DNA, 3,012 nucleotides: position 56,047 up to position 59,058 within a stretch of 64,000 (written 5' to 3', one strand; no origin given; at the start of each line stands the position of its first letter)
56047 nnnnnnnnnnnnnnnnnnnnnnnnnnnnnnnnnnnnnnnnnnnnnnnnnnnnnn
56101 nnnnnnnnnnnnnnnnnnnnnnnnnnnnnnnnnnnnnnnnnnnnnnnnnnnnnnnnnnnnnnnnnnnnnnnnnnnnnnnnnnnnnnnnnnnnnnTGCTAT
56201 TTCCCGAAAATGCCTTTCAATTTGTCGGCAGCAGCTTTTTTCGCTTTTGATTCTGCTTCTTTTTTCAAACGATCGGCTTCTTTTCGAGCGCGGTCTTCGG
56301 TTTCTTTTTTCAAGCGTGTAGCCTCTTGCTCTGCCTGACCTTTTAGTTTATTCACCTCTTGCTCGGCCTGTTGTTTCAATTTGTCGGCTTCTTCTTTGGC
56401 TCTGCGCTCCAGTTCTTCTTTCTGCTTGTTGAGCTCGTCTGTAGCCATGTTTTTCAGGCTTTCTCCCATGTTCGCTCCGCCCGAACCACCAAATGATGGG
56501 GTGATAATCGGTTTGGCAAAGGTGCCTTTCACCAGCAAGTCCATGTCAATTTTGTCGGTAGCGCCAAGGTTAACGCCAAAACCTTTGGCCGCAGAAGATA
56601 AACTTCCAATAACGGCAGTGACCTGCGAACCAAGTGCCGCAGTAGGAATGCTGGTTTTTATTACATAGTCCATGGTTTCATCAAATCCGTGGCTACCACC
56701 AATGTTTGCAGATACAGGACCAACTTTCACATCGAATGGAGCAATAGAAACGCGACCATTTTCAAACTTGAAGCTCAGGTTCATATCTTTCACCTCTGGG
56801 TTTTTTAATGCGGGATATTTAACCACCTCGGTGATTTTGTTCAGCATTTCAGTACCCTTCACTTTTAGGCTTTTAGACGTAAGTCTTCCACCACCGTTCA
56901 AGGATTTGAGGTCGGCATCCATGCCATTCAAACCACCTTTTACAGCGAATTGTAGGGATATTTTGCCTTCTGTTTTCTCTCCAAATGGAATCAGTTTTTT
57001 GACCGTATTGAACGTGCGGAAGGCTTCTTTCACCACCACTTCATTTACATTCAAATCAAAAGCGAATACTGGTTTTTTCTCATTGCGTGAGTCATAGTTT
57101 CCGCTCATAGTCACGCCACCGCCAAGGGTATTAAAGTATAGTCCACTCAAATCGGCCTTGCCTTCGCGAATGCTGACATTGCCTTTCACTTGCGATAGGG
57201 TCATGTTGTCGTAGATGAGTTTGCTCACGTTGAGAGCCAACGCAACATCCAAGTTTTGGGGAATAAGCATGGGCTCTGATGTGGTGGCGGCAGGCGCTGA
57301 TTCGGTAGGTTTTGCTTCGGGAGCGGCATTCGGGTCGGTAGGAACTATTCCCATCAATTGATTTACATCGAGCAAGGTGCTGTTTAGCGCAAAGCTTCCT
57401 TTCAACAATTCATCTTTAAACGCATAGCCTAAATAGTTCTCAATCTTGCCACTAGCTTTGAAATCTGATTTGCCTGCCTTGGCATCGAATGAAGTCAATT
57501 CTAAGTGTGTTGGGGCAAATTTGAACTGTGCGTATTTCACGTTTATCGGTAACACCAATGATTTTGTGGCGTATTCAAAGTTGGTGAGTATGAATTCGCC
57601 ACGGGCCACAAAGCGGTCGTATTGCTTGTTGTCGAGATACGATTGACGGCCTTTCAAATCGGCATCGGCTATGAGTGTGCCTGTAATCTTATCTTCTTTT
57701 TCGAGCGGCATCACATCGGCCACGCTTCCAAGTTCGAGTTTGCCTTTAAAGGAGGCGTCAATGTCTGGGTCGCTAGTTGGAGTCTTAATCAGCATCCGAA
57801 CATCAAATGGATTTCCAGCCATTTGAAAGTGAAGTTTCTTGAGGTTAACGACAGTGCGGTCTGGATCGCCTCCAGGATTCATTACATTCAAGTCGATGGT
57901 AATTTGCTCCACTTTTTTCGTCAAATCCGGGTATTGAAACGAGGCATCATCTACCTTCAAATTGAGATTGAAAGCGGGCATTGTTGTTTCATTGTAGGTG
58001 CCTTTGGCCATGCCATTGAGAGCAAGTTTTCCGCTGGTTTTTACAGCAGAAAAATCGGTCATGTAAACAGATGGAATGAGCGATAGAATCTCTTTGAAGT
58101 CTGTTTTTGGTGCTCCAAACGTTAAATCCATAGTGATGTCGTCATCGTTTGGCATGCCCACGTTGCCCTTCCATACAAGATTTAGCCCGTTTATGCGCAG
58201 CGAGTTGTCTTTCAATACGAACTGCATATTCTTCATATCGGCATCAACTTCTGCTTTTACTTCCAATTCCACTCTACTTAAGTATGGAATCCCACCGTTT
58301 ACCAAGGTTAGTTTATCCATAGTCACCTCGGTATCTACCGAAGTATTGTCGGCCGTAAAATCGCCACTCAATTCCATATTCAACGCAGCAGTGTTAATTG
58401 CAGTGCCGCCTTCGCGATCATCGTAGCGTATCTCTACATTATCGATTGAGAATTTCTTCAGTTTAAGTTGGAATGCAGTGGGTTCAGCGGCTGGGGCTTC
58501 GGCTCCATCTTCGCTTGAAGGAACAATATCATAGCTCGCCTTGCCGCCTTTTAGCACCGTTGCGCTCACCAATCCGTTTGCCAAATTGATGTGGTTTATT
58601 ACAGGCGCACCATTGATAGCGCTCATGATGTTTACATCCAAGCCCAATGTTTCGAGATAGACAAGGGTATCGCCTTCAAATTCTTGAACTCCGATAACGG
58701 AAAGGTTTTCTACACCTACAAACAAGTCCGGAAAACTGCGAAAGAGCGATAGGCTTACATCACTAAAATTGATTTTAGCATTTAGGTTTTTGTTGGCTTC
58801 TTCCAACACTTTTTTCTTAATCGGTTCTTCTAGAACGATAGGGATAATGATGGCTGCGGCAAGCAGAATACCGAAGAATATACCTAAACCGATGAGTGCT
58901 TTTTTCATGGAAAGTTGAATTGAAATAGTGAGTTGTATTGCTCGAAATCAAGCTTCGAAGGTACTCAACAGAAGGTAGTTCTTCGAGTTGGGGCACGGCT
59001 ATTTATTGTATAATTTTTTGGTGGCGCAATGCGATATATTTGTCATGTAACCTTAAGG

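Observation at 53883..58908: Co-directional asmA-like, porE-like and small CRD-protein operon convergent on the giant ER/K protein; CRD and ER/K modules are shared across the locus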

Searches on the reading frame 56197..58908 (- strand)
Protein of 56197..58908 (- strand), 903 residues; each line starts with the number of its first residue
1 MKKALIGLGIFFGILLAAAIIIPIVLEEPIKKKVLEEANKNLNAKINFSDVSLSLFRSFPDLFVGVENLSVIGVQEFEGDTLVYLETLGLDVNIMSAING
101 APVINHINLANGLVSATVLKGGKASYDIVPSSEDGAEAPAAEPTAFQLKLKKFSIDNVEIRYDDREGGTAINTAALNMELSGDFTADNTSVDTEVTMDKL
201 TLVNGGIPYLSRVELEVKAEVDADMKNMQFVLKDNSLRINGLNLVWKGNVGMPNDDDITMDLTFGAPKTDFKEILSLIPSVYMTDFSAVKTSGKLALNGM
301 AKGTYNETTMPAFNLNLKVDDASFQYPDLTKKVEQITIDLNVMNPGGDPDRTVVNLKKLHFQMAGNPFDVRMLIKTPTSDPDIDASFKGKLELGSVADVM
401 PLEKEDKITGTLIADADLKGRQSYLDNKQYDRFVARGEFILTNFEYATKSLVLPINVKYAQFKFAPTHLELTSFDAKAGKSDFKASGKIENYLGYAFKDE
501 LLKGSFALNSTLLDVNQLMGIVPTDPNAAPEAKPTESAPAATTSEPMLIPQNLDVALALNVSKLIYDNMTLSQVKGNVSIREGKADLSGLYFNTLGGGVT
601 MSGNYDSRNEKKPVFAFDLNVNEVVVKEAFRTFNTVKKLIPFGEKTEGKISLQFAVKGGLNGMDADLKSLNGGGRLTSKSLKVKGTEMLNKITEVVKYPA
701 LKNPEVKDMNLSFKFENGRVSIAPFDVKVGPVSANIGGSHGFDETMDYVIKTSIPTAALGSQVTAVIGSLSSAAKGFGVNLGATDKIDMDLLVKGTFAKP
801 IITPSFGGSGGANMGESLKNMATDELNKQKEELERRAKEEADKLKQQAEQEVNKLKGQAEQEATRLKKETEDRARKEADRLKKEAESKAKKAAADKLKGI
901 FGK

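Call 6: search_protein_families(library=pfam, proteins=[window:56197-58908:-], max_evalue=0.1)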
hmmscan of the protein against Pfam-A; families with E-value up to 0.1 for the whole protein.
window:56197-58908:- (903 aa): 3 families
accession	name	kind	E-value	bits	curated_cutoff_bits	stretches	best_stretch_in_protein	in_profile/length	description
PF05170.20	AsmA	-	2.5e-17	63.4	29.8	2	1-252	1-242/607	AsmA family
PF05359.17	DUF748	-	4.8e-11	41.9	50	1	2-329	15-282/1037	Domain of Unknown Function (DUF748)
PF01991.23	vATP-synt_E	-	0.015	15.2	24.2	1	834-893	3-62/199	ATP synthase (E/31 kDa) subunit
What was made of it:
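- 56197..58908 (-): asmA-like gene (903 aa). It has an N-terminal TM helix (residues 2-41), a long beta-rich bridge-like (RBG / beta-taco) region (44-805), and a C-terminal charged helical tail (about 815-900) ending in LKGIFGK. Pfam AsmA scores 63 bits, above the gathering cutoff (call 6).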

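Call 7: search_protein_families(library=ncbifam, proteins=[window:56197-58908:-], max_evalue=0.1)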
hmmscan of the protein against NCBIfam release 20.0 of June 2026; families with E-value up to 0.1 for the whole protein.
window:56197-58908:- (903 aa): 6 families
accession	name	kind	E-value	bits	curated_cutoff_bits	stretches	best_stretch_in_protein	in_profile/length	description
NF008091.0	PRK10833.1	equivalog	5e-10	38.5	412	1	461-696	246-475/618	outer membrane assembly protein AsmA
NF041483.1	growth_prot_Scy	equivalog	0.003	15.2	1040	1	824-894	476-549/1293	polarized growth protein Scy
NF033916.0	antiphage_ZorA_3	subfamily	0.0033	16.3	250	1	765-890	372-447/509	anti-phage ZorAB system protein ZorA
TIGR04411.1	T2SS_GspN_Lepto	equivalog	0.005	16.3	50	1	594-747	97-230/280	type II secretion system protein GspN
NF005198.1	PRK06669.1-3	equivalog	0.0076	15.5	200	1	823-894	58-136/299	flagellar assembly protein FliH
TIGR00539.1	hemN_rel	equivalog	0.023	13.8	205.4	1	28-105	75-149/361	radical SAM family heme chaperone HemW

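Call 60: find_homologous_proteins(query=window:56197-58908:-)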
Query window:56197-58908:- (903 aa): 1476 proteins with E <= 0.001 among 8000 candidates; the best 120 are listed.
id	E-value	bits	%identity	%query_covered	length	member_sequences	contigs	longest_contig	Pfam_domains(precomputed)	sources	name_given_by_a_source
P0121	0.0e+0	1964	100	100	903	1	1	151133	PF05359.17,PF05170.21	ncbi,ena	-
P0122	0.0e+0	1816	91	100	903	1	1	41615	PF13116.12,PF05359.17,PF05170.21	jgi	jgi:hypothetical protein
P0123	0.0e+0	1812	91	100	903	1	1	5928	PF13116.12,PF05359.17,PF05170.21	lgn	-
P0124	0.0e+0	1812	91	100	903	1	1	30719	PF13116.12,PF05359.17,PF05170.21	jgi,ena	-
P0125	0.0e+0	1812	91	100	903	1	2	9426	PF13116.12,PF05359.17,PF05170.21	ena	-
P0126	0.0e+0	1811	91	100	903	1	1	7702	PF13116.12,PF05359.17,PF05170.21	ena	-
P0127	0.0e+0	1811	91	100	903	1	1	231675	PF13116.12,PF05359.17,PF05170.21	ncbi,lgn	-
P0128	0.0e+0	1688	85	100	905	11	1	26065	PF13116.12,PF05359.17,PF05170.21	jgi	-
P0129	0.0e+0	1672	83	100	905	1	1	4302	PF13116.12,PF05170.21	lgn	-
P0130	0.0e+0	1568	78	100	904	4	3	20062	PF13116.12,PF05170.21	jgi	-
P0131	0.0e+0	1533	77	100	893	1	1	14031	PF13116.12,PF05359.17,PF05170.21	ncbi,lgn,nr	ncbi:MAG: AsmA family protein [Flavobacteriales bacterium]|nr:AsmA family protein [Flavobacteriales 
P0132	0.0e+0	1512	75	100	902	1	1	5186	PF13116.12,PF05359.17,PF05170.21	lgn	-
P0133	0.0e+0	1479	74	100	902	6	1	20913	PF13116.12,PF05170.21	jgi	jgi:hypothetical protein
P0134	0.0e+0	1477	74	100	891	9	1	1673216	PF13116.12,PF05359.17,PF05170.21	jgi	jgi:uncharacterized protein involved in outer membrane biogenesis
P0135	0.0e+0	1465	74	100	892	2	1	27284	PF13116.12,PF05359.17,PF05170.21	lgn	-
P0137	0.0e+0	1200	92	65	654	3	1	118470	PF13116.12,PF05359.17,PF05170.21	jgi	jgi:hypothetical protein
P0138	0.0e+0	1108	58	100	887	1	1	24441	PF13116.12,PF05359.17,PF05170.21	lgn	-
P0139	0.0e+0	1107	58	100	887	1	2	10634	PF13116.12,PF05359.17,PF05170.21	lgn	-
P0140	0.0e+0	1104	57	100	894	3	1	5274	PF05359.17,PF05170.21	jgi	jgi:uncharacterized protein involved in outer membrane biogenesis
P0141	0.0e+0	1103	59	100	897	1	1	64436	PF13116.12,PF05359.17,PF05170.21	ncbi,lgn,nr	ncbi:MAG: AsmA family protein [Flavobacteriales bacterium]|nr:AsmA family protein [Flavobacteriales 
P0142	0.0e+0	1094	58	100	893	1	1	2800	PF13116.12,PF05359.17,PF05170.21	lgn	-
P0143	0.0e+0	1094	58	100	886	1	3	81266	PF13116.12,PF05359.17,PF05170.21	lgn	-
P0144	0.0e+0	1092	58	100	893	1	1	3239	PF13116.12,PF05359.17,PF05170.21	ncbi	-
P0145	0.0e+0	1091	57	100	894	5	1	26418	PF13116.12,PF05359.17,PF05170.21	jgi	-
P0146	0.0e+0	1088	58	100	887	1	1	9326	PF13116.12,PF05359.17,PF05170.21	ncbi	-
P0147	0.0e+0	1088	58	100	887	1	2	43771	PF13116.12,PF05359.17,PF05170.21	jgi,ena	jgi:uncharacterized protein involved in outer membrane biogenesis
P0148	0.0e+0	1086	58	100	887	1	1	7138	PF13116.12,PF05359.17,PF05170.21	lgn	-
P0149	0.0e+0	1085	58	100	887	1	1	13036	PF13116.12,PF05359.17,PF05170.21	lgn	-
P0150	0.0e+0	1083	57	100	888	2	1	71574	PF05359.17,PF05170.21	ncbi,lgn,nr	ncbi:MAG: AsmA family protein [Flavobacteriales bacterium]|nr:AsmA family protein [Flavobacteriales 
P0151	0.0e+0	1080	58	98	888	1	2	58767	PF13116.12,PF05359.17,PF05170.21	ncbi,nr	ncbi:MAG: AsmA family protein [Flavobacteriales bacterium]|nr:AsmA family protein [Flavobacteriales 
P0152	0.0e+0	1077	57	100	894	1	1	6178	PF13116.12,PF05359.17,PF05170.21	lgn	-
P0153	0.0e+0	1077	56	100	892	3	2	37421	PF05359.17,PF05170.21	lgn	-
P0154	0.0e+0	1075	58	100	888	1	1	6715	PF13116.12,PF05359.17,PF05170.21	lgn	-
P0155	0.0e+0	1070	57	100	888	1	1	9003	PF05359.17,PF05170.21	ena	-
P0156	0.0e+0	1069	57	100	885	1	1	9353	PF05359.17,PF05170.21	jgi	-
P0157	0.0e+0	1068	57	100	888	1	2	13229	PF05359.17,PF05170.21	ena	-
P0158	0.0e+0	1058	56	100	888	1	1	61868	PF05359.17,PF05170.21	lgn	-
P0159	0.0e+0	1053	56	100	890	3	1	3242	PF13116.12,PF05359.17,PF05170.21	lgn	-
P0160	0.0e+0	1053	56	100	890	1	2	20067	PF05359.17,PF05170.21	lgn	-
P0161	0.0e+0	1052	56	100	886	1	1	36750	PF13116.12,PF05359.17,PF05170.21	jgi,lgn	-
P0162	0.0e+0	1051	56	100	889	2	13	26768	PF05359.17,PF05170.21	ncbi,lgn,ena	-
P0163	0.0e+0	1048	56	98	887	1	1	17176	PF05359.17,PF05170.21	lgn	-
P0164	0.0e+0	1046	56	98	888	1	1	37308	PF05359.17,PF05170.21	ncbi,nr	ncbi:MAG: AsmA family protein [Flavobacteriales bacterium]|nr:AsmA family protein [Flavobacteriales 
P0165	0.0e+0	1045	56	100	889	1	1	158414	PF05359.17,PF05170.21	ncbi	-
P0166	0.0e+0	1041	55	100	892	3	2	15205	PF13116.12,PF05359.17,PF05170.21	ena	-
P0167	0.0e+0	1041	56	100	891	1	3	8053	PF13116.12,PF05359.17,PF05170.21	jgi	jgi:uncharacterized protein involved in outer membrane biogenesis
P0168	0.0e+0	1040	56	100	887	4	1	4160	PF05359.17,PF05170.21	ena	-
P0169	0.0e+0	1040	55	98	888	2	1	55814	PF05359.17,PF05170.21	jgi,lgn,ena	-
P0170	0.0e+0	1040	56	100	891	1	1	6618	PF13116.12,PF05359.17,PF05170.21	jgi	jgi:uncharacterized protein involved in outer membrane biogenesis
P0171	0.0e+0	1036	56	98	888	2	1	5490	PF05359.17,PF05170.21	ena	-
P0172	0.0e+0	1032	54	100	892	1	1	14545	PF13116.12,PF05359.17,PF05170.21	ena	-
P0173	0.0e+0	1026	55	100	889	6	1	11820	PF05359.17,PF05170.21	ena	-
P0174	0.0e+0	1026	55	100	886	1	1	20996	PF13116.12,PF05359.17,PF05170.21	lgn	-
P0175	0.0e+0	1023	53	100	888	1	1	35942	PF13116.12,PF05359.17,PF05170.21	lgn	-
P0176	0.0e+0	1022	55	98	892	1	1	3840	PF05359.17,PF05170.21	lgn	-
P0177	0.0e+0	1022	54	100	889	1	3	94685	PF05359.17,PF05170.21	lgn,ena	-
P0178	0.0e+0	1021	54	100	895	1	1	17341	PF05170.21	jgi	-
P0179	0.0e+0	1020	54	100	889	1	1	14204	PF05359.17,PF05170.21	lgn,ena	-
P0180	0.0e+0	1016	55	100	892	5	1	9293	PF05359.17,PF05170.21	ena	-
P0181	3.0e-298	1010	54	99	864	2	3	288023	PF05359.17,PF05170.21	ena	-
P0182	1.2e-297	1008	54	98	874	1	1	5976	PF13116.12,PF05359.17,PF05170.21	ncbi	-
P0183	8.1e-295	999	53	98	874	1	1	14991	PF13116.12,PF05359.17,PF05170.21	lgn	-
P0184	7.1e-294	995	53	98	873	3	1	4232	PF05359.17,PF05170.21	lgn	-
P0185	1.9e-291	987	54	99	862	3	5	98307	PF05359.17,PF05170.21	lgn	-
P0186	5.9e-291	986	54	98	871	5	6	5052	PF05359.17,PF05170.21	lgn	-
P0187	1.8e-283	961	51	100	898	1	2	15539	PF13116.12,PF05359.17,PF05170.21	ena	-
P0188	1.8e-281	954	51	100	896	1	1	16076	PF13116.12,PF05359.17,PF05170.21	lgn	-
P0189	8.3e-269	913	50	97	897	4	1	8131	PF05359.17,PF05170.21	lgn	-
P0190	1.5e-264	899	49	100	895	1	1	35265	PF13116.12,PF05359.17,PF05170.21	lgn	-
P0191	4.7e-262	890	49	97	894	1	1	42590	PF13116.12,PF05359.17,PF05170.21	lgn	-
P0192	8.7e-261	886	49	97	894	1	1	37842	PF13116.12,PF05359.17,PF05170.21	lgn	-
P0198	4.5e-241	821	56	78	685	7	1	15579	PF05170.21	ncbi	ncbi:MAG: hypothetical protein ACJAVL_000448 [Bacteroidia bacterium]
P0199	1.2e-240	819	46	94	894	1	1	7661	PF05170.21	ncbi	-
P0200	1.7e-240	819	45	100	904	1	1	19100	PF13116.12,PF05359.17,PF05170.21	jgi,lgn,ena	-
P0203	1.4e-235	803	44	96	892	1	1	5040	PF05170.21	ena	-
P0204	8.4e-234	797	45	100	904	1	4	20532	PF05359.17,PF05170.21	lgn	-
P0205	2.1e-224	766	44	98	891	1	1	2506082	-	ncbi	-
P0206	2.1e-223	762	44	100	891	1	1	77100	PF05170.21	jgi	jgi:hypothetical protein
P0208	2.1e-222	759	42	98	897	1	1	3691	PF05170.21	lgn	-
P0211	2.9e-215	735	42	91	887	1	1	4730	PF05170.21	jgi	-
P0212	1.0e-213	730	41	95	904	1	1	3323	PF13116.12,PF05359.17,PF05170.21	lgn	-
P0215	4.5e-212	725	40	94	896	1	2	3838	PF05170.21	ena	-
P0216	1.9e-211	723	41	100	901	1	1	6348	PF05359.17,PF05170.21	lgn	-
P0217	3.8e-211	722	42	100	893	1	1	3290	PF05359.17,PF05170.21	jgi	jgi:hypothetical protein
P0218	1.9e-210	720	41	95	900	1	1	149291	PF13116.12,PF05359.17,PF05170.21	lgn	-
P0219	2.5e-209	716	41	98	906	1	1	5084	PF05359.17,PF05170.21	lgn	-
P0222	7.1e-205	701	41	94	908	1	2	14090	PF05170.21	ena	-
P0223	2.0e-204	700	40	97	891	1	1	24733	PF05170.21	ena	-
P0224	1.7e-203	697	40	91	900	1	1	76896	PF05170.21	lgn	-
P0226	4.9e-203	695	41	99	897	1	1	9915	PF05359.17,PF05170.21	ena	-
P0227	6.0e-203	695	41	99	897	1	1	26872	PF05359.17,PF05170.21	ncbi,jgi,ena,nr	ncbi:MAG: hypothetical protein AUJ97_04150 [Bacteroidetes bacterium CG2_30_32_10]|nr:MAG: hypothetic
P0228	9.9e-203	694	41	99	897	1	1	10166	PF05359.17,PF05170.21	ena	-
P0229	2.3e-202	693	40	92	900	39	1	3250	PF05359.17,PF05170.21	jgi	jgi:hypothetical protein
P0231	2.3e-201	689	41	99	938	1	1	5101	PF28068.1,PF05359.17,PF05170.21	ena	-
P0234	5.3e-200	685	40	98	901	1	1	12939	PF28068.1,PF05359.17,PF05170.21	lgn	-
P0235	1.0e-199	684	39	100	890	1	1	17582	PF05359.17,PF05170.21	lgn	-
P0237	6.3e-199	681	40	100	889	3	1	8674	PF05170.21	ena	-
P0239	9.0e-199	681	39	99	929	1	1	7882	PF05170.21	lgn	-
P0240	2.2e-198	680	40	98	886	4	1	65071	PF05170.21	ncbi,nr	ncbi:MAG: AsmA family protein [Bacteroidetes bacterium]|nr:AsmA family protein [Bacteroidota bacteri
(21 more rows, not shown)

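Call 62: find_encoding_contigs(protein=P0127, flank=10000, max_places=1)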
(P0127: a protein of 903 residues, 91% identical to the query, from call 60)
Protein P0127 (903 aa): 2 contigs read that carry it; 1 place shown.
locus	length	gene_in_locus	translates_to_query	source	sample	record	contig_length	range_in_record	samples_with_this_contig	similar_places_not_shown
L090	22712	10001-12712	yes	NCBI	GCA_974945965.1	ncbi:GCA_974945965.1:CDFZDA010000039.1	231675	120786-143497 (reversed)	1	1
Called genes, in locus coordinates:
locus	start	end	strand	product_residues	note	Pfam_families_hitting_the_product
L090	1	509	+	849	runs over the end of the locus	PF00082:Peptidase_S8, PF18962:Por_Secre_tail (weak)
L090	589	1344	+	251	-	-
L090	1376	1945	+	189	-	PF00877:NLPC_P60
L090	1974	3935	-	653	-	PF00535:Glycos_transf_2, PF13641:Glyco_tranf_2_3, PF13632:Glyco_trans_2_3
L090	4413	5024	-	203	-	PF21176:RecR_HhH, PF02132:RecR_ZnF, PF01751:Toprim (weak), PF13662:Toprim_4, PF21175:RecR_C (weak)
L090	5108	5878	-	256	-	-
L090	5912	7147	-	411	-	PF01979:Amidohydro_1, PF07969:Amidohydro_3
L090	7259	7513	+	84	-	PF01713:Smr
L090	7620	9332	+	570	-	PF02225:PA, PF18962:Por_Secre_tail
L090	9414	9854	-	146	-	-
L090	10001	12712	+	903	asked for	PF05170:AsmA, PF05359:DUF748, PF13116:YhdP (faint)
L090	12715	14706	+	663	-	PF07676:PD40 (weak), PF00691:OmpA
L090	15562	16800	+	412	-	PF28548:4TM_phosphoesterase, PF00149:Metallophos, PF12850:Metallophos_2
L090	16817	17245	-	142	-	-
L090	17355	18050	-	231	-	PF03548:LolA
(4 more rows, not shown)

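Call 63: find_encoding_contigs(protein=P0121, flank=10000, max_places=1)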
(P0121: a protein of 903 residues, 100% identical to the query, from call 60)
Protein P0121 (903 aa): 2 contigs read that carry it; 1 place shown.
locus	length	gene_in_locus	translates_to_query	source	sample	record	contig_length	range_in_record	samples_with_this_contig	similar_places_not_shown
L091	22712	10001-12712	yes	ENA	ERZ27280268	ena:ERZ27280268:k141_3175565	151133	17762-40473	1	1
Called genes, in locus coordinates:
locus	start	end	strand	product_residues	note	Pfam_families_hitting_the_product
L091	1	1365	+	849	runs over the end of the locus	PF00082:Peptidase_S8, PF18962:Por_Secre_tail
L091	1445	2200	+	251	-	-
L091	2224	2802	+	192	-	PF00877:NLPC_P60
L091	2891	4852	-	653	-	PF00535:Glycos_transf_2, PF13641:Glyco_tranf_2_3, PF13632:Glyco_trans_2_3 (weak)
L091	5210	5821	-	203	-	PF21176:RecR_HhH, PF02132:RecR_ZnF, PF01751:Toprim (weak), PF13662:Toprim_4, PF21175:RecR_C (weak)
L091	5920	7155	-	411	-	PF01979:Amidohydro_1, PF07969:Amidohydro_3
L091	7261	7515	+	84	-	PF01713:Smr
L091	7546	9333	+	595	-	PF02225:PA, PF18962:Por_Secre_tail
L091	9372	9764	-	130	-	-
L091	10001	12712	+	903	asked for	PF05170:AsmA, PF05359:DUF748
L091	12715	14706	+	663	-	PF07676:PD40 (weak), PF00691:OmpA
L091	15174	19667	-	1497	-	-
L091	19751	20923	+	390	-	PF01946:Thi4 (weak), PF01266:DAO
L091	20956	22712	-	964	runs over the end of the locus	PF18962:Por_Secre_tail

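Call 77: find_encoding_contigs(protein=P0205, flank=6000, max_places=1)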
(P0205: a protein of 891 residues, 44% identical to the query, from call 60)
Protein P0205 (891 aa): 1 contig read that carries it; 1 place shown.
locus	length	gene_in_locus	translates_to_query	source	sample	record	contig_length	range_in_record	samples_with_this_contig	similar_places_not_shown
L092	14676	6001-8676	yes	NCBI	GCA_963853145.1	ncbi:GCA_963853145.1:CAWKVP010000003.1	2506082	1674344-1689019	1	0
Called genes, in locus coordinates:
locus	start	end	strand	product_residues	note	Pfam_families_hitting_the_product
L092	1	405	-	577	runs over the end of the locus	-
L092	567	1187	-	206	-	PF00072:Response_reg, PF08281:Sigma70_r4_2 (weak), PF00196:GerE, PF04545:Sigma70_r4 (weak)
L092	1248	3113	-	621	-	PF13424:TPR_12, PF14938:SNAP, PF24885:TPR_NPHP3, PF13424:TPR_12, PF24885:TPR_NPHP3, PF13424:TPR_12, PF07730:HisKA_3, PF02518:HATPase_c, +11 more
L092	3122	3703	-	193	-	PF18306:LDcluster4, PF03641:Lysine_decarbox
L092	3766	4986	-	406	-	PF01266:DAO, PF01946:Thi4 (weak), PF13450:NAD_binding_8 (weak)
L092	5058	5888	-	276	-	PF02634:FdhD-NarQ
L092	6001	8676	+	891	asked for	-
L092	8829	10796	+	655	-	PF13431:TPR_17 (faint), PF21033:RMD1-3 (weak), PF07676:PD40, PF00691:OmpA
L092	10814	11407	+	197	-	PF04336:ACP_PD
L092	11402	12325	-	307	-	-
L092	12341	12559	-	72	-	PF12843:QSregVF_b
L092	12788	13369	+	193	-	PF04542:Sigma70_r2, PF07638:Sigma70_ECF (weak), PF08281:Sigma70_r4_2, PF04545:Sigma70_r4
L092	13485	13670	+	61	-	-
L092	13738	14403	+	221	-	PF00730:HhH-GPD, PF00633:HHH (faint)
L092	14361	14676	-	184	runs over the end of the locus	PF13521:AAA_28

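Call 78: find_encoding_contigs(protein=P0240, flank=6000, max_places=1)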
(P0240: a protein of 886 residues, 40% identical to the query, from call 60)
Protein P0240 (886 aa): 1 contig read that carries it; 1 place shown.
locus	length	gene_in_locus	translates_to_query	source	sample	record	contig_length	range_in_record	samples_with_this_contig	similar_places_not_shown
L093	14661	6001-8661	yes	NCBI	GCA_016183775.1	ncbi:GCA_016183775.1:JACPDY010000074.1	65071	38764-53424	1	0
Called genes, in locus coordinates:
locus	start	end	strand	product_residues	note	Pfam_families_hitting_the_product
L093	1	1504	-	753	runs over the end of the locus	PF01734:Patatin (weak)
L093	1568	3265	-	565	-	PF07837:FTCD_N, PF02971:FTCD, PF04961:FTCD_C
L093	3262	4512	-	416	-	PF01979:Amidohydro_1, PF07969:Amidohydro_3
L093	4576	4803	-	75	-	-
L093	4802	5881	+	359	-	PF01264:Chorismate_synt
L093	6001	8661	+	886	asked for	PF05170:AsmA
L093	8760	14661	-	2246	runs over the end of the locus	PF18962:Por_Secre_tail (weak)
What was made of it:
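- One AsmA-like orthologue (P0240, 40% identity) has no PorE-like gene downstream (call 78).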
